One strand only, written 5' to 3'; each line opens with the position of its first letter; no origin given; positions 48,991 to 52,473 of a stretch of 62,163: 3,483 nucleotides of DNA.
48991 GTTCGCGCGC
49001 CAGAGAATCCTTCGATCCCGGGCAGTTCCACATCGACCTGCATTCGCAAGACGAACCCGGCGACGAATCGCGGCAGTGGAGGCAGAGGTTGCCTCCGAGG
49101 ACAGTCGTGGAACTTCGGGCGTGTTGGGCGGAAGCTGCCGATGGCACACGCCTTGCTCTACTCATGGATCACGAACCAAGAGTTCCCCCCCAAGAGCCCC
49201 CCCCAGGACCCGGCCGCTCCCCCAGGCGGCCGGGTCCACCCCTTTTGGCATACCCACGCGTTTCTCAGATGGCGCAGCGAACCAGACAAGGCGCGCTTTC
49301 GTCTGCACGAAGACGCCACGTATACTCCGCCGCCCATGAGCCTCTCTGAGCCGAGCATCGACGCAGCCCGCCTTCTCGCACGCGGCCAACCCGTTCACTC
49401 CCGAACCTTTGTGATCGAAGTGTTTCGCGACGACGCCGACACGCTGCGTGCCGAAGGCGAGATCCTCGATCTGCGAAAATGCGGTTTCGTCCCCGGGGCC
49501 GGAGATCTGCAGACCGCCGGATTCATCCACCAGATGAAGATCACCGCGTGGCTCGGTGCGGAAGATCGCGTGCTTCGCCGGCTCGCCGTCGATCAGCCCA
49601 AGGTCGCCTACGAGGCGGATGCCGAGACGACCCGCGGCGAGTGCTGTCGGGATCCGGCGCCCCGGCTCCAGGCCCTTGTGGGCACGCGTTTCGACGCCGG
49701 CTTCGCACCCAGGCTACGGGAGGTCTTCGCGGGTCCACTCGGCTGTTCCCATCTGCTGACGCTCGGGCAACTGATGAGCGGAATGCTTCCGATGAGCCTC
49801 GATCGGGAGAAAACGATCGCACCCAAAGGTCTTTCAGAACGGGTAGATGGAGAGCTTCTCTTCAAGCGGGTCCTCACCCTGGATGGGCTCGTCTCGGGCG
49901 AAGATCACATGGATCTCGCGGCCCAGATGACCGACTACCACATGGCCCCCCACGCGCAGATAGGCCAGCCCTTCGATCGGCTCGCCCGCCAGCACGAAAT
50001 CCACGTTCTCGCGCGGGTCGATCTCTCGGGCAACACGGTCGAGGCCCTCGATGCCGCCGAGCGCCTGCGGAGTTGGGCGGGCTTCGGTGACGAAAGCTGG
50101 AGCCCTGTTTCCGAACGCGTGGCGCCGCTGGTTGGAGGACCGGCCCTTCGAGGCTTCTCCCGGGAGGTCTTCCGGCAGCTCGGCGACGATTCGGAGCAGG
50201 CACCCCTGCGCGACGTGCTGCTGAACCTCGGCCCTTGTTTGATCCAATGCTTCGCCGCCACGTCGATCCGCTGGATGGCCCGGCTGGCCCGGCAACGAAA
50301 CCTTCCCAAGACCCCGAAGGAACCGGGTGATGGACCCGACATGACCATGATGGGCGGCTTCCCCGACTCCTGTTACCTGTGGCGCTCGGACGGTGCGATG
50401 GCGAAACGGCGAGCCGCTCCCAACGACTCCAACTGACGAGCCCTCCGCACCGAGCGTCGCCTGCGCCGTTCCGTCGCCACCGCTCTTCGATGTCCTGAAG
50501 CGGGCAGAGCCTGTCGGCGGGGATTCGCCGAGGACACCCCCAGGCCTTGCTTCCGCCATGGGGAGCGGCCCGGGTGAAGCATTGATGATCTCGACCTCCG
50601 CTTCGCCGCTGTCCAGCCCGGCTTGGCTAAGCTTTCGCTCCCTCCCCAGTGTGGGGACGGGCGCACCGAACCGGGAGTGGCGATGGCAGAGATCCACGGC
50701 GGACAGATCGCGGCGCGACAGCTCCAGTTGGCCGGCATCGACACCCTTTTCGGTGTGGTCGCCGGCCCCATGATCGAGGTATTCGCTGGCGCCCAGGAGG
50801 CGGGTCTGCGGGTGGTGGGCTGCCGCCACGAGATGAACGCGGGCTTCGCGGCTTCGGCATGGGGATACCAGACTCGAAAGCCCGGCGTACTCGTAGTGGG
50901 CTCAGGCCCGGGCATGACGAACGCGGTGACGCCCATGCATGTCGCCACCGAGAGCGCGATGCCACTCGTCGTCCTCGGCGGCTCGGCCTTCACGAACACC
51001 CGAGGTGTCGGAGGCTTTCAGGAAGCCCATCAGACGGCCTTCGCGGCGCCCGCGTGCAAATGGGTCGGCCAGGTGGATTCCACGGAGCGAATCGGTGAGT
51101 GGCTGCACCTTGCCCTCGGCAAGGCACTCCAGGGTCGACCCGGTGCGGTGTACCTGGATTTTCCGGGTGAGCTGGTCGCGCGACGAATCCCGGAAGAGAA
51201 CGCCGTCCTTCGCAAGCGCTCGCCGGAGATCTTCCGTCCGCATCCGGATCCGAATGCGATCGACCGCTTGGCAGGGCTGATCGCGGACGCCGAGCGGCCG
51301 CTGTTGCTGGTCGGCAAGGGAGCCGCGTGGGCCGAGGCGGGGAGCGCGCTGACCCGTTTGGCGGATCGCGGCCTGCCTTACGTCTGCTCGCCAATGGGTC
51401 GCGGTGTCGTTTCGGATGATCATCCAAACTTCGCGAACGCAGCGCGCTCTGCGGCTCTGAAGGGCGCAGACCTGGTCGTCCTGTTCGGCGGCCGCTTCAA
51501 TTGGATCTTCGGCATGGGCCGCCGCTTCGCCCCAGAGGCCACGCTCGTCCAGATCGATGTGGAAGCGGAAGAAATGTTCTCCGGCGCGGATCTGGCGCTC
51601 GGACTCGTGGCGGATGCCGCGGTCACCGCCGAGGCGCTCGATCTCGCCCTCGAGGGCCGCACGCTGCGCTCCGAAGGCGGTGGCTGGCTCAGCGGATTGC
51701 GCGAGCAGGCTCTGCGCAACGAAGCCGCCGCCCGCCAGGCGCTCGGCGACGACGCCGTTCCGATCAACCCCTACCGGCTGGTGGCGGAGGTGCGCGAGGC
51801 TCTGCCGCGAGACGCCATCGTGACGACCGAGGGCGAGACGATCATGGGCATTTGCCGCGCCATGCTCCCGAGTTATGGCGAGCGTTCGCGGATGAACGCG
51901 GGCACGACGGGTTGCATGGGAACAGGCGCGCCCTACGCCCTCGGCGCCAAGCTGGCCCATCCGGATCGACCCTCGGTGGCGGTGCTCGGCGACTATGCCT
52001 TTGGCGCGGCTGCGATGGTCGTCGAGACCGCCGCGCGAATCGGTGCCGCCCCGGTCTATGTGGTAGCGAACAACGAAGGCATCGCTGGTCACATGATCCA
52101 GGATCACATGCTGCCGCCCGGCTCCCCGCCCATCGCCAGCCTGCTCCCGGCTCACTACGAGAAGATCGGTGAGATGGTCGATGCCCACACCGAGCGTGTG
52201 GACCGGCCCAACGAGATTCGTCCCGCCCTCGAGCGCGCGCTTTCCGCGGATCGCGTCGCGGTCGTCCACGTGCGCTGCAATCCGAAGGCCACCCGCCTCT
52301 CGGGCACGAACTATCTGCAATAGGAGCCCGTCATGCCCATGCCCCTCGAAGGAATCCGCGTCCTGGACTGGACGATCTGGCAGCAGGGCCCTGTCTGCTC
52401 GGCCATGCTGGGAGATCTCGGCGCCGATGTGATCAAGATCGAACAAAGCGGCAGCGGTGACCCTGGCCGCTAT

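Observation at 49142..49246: Consensus sigma-54 promoter followed about 80 nt later by a strong terminator hairpin: candidate sigma-54-dependent sRNA or transcription attenuator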

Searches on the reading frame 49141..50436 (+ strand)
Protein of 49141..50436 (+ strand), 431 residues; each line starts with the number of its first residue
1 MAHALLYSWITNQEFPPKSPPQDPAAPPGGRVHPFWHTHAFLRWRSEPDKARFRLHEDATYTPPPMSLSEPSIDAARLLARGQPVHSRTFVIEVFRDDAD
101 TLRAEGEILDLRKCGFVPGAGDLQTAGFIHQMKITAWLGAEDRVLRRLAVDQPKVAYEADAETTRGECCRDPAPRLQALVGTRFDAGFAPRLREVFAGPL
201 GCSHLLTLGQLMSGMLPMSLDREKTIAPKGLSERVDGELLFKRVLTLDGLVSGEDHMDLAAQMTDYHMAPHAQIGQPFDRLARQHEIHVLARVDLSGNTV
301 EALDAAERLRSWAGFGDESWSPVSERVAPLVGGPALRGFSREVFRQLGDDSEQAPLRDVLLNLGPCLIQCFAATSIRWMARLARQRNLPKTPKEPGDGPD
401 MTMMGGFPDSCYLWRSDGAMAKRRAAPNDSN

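Call 10: search_protein_families(library=pfam, proteins=[window:49141-50436:+])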
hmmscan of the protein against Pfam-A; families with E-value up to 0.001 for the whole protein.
window:49141-50436:+ (431 aa): 1 family
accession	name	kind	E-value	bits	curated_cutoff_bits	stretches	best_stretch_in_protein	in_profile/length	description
PF11136.13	DUF2889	-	2.5e-18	66.9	25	1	86-208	1-113/123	Protein of unknown function (DUF2889)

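Call 11: find_related_loci(query=window:49336-50433:+, collection=genome_contigs, flank=3000)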
Query window:49336-50433:+ (366 aa) in genome_contigs; peptide patterns used: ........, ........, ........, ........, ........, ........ (x = any residue, [..] = any of these).
161 stretches matched a pattern; 1 encode a relative of the query (tblastn E <= 1e-3); 1 distinct loci.
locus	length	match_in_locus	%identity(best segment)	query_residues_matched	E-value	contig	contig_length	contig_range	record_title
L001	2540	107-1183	78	1-359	0e+0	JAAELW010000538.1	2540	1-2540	MAG: bacterium isolate Bpl_16 BplG_CONTIG6479390, whole genome shotgun sequence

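Call 12: find_homologous_proteins(query=window:49336-50433:+)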
Query window:49336-50433:+ (366 aa): 298 proteins with E <= 0.001 among 8000 candidates; the best 120 are listed.
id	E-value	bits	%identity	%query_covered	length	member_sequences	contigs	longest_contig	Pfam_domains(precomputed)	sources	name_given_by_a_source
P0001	1.5e-245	832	100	100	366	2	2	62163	PF11136.14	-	-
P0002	1.7e-210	717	86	100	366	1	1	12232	PF11136.14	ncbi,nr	ncbi:MAG: DUF2889 domain-containing protein [bacterium]|nr:DUF2889 domain-containing protein [bacter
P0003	4.5e-187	639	78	98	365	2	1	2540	PF11136.14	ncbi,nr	ncbi:MAG: DUF2889 domain-containing protein [bacterium]|nr:DUF2889 domain-containing protein [bacter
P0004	1.3e-173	595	74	98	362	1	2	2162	PF11136.14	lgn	-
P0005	3.7e-169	581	72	98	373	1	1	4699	PF11136.14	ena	-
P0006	2.1e-146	506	65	98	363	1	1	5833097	PF11136.14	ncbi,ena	-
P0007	5.4e-123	429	57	98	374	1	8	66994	PF11136.14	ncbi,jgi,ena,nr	ncbi:MAG: hypothetical protein CL910_08370 [Deltaproteobacteria bacterium]|jgi:hypothetical protein|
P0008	1.1e-117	411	56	97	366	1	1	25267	PF11136.14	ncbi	-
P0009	3.3e-104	367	51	97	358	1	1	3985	PF11136.14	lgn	-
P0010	4.7e-102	360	52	96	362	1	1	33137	PF11136.14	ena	-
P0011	1.3e-100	355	53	86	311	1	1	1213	PF11136.14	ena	-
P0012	4.6e-94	334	49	96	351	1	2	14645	PF11136.14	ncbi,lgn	-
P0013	4.9e-93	330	48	98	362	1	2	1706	PF11136.14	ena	-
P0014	3.3e-92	327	50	95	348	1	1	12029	PF11136.14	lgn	-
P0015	6.1e-92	327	49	93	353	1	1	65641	PF11136.14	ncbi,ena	-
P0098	5.0e-78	281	43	95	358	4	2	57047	PF11136.14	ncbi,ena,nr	ncbi:MAG: DUF2889 domain-containing protein [Myxococcales bacterium]|nr:DUF2889 domain-containing pr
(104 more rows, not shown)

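Call 14: find_encoding_contigs(protein=P0002, flank=6000, max_places=2)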
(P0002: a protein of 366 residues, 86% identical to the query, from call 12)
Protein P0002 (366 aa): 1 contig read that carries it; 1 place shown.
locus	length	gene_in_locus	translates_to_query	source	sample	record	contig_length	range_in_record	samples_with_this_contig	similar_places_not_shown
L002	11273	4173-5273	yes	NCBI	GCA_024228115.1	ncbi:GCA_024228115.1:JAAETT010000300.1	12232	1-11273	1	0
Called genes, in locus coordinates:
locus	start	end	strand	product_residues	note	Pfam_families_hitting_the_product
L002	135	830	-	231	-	-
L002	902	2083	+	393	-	PF00144:Beta-lactamase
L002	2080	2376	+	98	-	-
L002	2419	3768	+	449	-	PF00158:Sigma54_activat, PF14532:Sigma54_activ_2, PF07728:AAA_5 (weak), PF25601:AAA_lid_14, PF02954:HTH_8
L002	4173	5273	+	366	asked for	PF11136:DUF2889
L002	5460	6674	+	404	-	PF02515:CoA_transf_3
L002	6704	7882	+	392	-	PF06224:AlkZ-like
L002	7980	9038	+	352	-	PF00753:Lactamase_B, PF19583:ODP (faint)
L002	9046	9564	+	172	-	PF00300:His_Phos_1 (faint)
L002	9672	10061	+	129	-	PF19802:DUF6285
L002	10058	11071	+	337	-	PF01636:APH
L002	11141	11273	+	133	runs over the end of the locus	-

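Call 15: find_encoding_contigs(protein=P0006, flank=6000, max_places=2)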
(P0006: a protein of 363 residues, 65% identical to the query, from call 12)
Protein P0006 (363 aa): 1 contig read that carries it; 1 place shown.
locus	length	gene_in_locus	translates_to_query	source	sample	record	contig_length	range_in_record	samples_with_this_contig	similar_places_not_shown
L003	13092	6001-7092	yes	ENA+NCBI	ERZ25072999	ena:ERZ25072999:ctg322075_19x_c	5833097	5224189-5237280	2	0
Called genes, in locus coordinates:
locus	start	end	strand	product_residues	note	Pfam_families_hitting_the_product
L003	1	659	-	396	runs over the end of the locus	PF22691:Thiolase_C_1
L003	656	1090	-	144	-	PF12172:zf-ChsH2 (weak), PF01796:OB_ChsH2_C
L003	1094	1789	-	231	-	-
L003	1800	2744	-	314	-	PF02826:2-Hacid_dh_C, PF03446:NAD_binding_2 (faint), PF03807:F420_oxidored (weak)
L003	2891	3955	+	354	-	PF00144:Beta-lactamase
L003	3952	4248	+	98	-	-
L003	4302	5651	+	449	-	PF00158:Sigma54_activat, PF14532:Sigma54_activ_2, PF07728:AAA_5 (weak), PF25601:AAA_lid_14, PF02954:HTH_8, PF18024:HTH_50 (weak)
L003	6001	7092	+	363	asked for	PF11136:DUF2889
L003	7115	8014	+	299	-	PF01975:SurE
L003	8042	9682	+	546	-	PF02776:TPP_enzyme_N, PF00205:TPP_enzyme_M, PF02775:TPP_enzyme_C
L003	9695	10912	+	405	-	PF02515:CoA_transf_3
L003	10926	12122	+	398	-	PF06224:AlkZ-like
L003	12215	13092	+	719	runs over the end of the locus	PF13089:PP_kinase_N, PF02503:PP_kinase, PF17941:PP_kinase_C_1, PF13091:PLDc_2 (weak), PF13090:PP_kinase_C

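Call 16: find_encoding_contigs(protein=P0005, flank=6000, max_places=2)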
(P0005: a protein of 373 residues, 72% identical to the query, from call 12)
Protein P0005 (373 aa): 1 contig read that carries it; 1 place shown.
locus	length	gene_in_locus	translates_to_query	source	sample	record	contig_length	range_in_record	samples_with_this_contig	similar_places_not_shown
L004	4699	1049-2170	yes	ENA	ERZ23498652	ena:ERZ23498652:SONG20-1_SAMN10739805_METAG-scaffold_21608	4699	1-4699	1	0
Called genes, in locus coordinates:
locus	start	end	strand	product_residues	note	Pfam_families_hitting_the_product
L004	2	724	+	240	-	?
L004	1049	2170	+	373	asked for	PF11136:DUF2889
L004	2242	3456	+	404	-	PF02515:CoA_transf_3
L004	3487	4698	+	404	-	?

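Call 21: find_encoding_contigs(protein=P0007, flank=5000, max_places=2)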
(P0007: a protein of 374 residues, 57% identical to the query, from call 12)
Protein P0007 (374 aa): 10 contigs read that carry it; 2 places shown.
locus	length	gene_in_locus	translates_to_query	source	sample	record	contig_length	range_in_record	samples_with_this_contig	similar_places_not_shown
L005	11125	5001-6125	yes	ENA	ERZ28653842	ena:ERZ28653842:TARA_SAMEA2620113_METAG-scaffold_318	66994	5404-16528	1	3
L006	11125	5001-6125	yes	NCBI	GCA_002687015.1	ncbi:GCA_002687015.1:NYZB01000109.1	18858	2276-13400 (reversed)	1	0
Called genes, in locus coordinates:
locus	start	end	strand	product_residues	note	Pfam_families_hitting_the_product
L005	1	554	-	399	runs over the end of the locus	PF22691:Thiolase_C_1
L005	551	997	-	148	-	PF12172:zf-ChsH2 (weak), PF01796:OB_ChsH2_C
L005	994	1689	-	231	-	-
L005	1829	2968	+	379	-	PF00144:Beta-lactamase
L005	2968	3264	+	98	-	-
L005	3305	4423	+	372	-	PF00158:Sigma54_activat, PF14532:Sigma54_activ_2, PF07724:AAA_2 (weak), PF07728:AAA_5 (weak)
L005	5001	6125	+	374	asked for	PF11136:DUF2889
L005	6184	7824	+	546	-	PF02776:TPP_enzyme_N, PF00205:TPP_enzyme_M, PF02775:TPP_enzyme_C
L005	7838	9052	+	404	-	PF02515:CoA_transf_3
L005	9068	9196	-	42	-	-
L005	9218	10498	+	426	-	PF06224:AlkZ-like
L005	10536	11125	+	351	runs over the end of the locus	PF00753:Lactamase_B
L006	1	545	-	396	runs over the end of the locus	PF22691:Thiolase_C_1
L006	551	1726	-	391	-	PF12172:zf-ChsH2 (weak), PF01796:OB_ChsH2_C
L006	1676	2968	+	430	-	PF00144:Beta-lactamase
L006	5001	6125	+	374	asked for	PF11136:DUF2889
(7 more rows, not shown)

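Call 22: find_encoding_contigs(protein=P0008, flank=5000, max_places=2)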
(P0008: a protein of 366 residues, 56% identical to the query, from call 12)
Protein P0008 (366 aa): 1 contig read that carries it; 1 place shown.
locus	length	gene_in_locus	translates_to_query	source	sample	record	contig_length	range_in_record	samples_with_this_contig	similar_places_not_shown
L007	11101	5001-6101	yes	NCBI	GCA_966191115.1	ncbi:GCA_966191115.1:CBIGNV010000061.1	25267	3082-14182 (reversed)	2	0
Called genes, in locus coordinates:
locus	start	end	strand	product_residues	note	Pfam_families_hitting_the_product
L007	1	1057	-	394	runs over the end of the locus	PF22691:Thiolase_C_1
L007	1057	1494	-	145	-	PF12172:zf-ChsH2, PF01796:OB_ChsH2_C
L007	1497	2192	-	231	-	-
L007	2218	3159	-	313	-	PF03807:F420_oxidored (faint), PF02826:2-Hacid_dh_C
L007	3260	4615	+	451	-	PF18024:HTH_50 (faint), PF00158:Sigma54_activat, PF14532:Sigma54_activ_2, PF07728:AAA_5, PF25601:AAA_lid_14, PF02954:HTH_8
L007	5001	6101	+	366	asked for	PF11136:DUF2889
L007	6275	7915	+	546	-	PF02776:TPP_enzyme_N, PF00205:TPP_enzyme_M, PF02775:TPP_enzyme_C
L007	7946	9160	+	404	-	PF02515:CoA_transf_3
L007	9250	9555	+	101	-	-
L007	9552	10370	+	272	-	PF00753:Lactamase_B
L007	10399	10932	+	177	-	PF00300:His_Phos_1 (weak)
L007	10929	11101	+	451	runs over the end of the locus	PF00300:His_Phos_1, PF02541:Ppx-GppA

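Call 23: find_encoding_contigs(protein=P0010, flank=5000, max_places=2)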
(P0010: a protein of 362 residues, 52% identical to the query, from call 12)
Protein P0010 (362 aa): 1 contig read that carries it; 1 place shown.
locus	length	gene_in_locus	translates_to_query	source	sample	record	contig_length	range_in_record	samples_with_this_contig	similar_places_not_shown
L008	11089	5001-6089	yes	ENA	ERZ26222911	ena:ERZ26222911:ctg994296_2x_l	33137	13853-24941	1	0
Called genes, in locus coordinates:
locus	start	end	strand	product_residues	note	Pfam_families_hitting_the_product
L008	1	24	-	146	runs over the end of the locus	PF12172:zf-ChsH2, PF01796:OB_ChsH2_C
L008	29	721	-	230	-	-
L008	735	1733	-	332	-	PF02826:2-Hacid_dh_C, PF03807:F420_oxidored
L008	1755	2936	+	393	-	PF00144:Beta-lactamase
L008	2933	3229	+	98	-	-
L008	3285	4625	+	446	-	PF00158:Sigma54_activat, PF14532:Sigma54_activ_2, PF25601:AAA_lid_14, PF02954:HTH_8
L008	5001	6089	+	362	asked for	PF11136:DUF2889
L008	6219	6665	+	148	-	PF04828:GFA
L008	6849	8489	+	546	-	PF02776:TPP_enzyme_N, PF00205:TPP_enzyme_M, PF02775:TPP_enzyme_C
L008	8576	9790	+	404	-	PF02515:CoA_transf_3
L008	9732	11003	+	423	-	PF06224:AlkZ-like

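Call 38: find_encoding_contigs(protein=P0012, flank=4000, max_places=1)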
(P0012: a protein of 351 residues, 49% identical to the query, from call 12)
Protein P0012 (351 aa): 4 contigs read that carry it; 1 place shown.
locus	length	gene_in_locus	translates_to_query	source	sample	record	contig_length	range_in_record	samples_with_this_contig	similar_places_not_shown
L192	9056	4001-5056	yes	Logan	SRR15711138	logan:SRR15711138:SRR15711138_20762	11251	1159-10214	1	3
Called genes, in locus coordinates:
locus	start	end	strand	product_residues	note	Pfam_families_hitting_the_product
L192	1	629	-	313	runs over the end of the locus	PF02826:2-Hacid_dh_C, PF01262:AlaDh_PNT_C (weak), PF03446:NAD_binding_2 (weak), PF03807:F420_oxidored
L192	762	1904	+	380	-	PF00144:Beta-lactamase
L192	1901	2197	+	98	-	-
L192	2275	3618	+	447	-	PF00158:Sigma54_activat, PF14532:Sigma54_activ_2, PF07728:AAA_5 (weak), PF25601:AAA_lid_14, PF02954:HTH_8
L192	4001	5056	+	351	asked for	PF11136:DUF2889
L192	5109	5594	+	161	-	PF04828:GFA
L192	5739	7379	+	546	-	PF02776:TPP_enzyme_N, PF00205:TPP_enzyme_M, PF02775:TPP_enzyme_C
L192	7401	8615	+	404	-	PF02515:CoA_transf_3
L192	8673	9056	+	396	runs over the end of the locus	PF06224:AlkZ-like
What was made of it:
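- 49336..50436 (+): DUF2889 gene (366 aa), the first gene of the DUF2889 / TPP enzyme (HACL- or oxalyl-CoA-decarboxylase-like) / family III CoA-transferase / AlkZ-like cluster. Synteny in calls 14-16, 21-23 and 38.
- bEBP genes usually sit beside the operon they activate, and the bEBP-promoter-operon order is kept in all loci (calls 14-16, 21-23, 38).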

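Call 39: find_encoding_contigs(protein=P0015, flank=4000, max_places=1)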
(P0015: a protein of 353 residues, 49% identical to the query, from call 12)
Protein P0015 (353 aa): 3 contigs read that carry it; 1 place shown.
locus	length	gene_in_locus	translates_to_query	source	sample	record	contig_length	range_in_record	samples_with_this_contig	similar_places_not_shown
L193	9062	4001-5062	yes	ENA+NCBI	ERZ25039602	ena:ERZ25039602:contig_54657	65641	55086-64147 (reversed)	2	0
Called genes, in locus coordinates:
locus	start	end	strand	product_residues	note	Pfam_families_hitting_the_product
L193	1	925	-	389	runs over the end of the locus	PF13384:HTH_23, PF13551:HTH_29 (weak), PF00665:rve (faint)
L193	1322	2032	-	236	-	-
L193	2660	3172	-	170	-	PF08714:Fae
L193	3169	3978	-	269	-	PF23169:HalD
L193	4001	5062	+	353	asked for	PF11136:DUF2889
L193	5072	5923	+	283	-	PF00487:FA_desaturase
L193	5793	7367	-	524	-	PF20154:LNT_N, PF00795:CN_hydrolase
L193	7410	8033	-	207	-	-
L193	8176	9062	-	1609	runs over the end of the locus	PF07676:PD40 (faint), PF26549:Tricorn_N (faint)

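Call 40: find_encoding_contigs(protein=P0098, flank=4000, max_places=1)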
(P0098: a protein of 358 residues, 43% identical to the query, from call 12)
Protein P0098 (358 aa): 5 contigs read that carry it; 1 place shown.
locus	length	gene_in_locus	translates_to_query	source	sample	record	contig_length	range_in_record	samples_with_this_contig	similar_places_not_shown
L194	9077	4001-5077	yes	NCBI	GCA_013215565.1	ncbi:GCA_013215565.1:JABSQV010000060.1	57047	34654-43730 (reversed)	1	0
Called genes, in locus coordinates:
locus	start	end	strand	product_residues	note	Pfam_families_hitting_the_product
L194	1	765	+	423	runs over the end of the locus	PF00890:FAD_binding_2 (faint), PF01266:DAO, PF01494:FAD_binding_3, PF13450:NAD_binding_8 (weak)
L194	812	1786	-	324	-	PF08240:ADH_N, PF00107:ADH_zinc_N, PF13602:ADH_zinc_N_2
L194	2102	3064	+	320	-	PF02628:COX15-CtaA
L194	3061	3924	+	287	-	PF01040:UbiA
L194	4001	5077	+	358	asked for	PF11136:DUF2889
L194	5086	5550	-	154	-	PF13618:Gluconate_2-dh3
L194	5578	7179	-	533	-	PF00732:GMC_oxred_N, PF01266:DAO (faint), PF05199:GMC_oxred_C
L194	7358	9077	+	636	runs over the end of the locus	PF21994:AGAO-like_N2, PF02728:Cu_amine_oxidN3, PF01179:Cu_amine_oxid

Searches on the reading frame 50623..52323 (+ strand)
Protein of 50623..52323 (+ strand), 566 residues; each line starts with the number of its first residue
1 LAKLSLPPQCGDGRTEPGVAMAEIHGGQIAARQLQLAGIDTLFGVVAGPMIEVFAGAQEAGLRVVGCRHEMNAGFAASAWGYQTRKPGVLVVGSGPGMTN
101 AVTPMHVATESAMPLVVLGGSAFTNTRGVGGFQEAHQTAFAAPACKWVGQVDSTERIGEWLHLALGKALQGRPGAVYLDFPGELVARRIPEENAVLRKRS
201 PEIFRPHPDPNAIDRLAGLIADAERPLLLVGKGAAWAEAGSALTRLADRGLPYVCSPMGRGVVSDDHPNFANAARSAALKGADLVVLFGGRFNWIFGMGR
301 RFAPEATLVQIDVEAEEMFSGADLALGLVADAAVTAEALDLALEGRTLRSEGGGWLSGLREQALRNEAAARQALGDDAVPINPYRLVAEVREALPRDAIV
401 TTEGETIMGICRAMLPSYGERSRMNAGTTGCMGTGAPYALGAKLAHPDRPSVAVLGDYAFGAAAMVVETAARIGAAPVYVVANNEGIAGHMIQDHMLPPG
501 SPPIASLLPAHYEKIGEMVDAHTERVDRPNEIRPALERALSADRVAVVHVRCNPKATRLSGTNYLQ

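Call 10: search_protein_families(library=pfam, proteins=[window:50623-52323:+])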
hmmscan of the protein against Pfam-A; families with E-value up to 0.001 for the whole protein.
window:50623-52323:+ (566 aa): 3 families
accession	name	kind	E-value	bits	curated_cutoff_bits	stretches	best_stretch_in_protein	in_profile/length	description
PF00205.28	TPP_enzyme_M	-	2.1e-28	99.2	30.4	1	213-339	1-137/137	Thiamine pyrophosphate enzyme, central domain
PF02776.23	TPP_enzyme_N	-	3.1e-27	95.1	26.8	1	25-139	2-118/119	Thiamine pyrophosphate enzyme, N-terminal TPP binding domain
PF02775.26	TPP_enzyme_C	-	3.8e-22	79.1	21.9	1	415-550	13-151/151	Thiamine pyrophosphate enzyme, C-terminal TPP binding domain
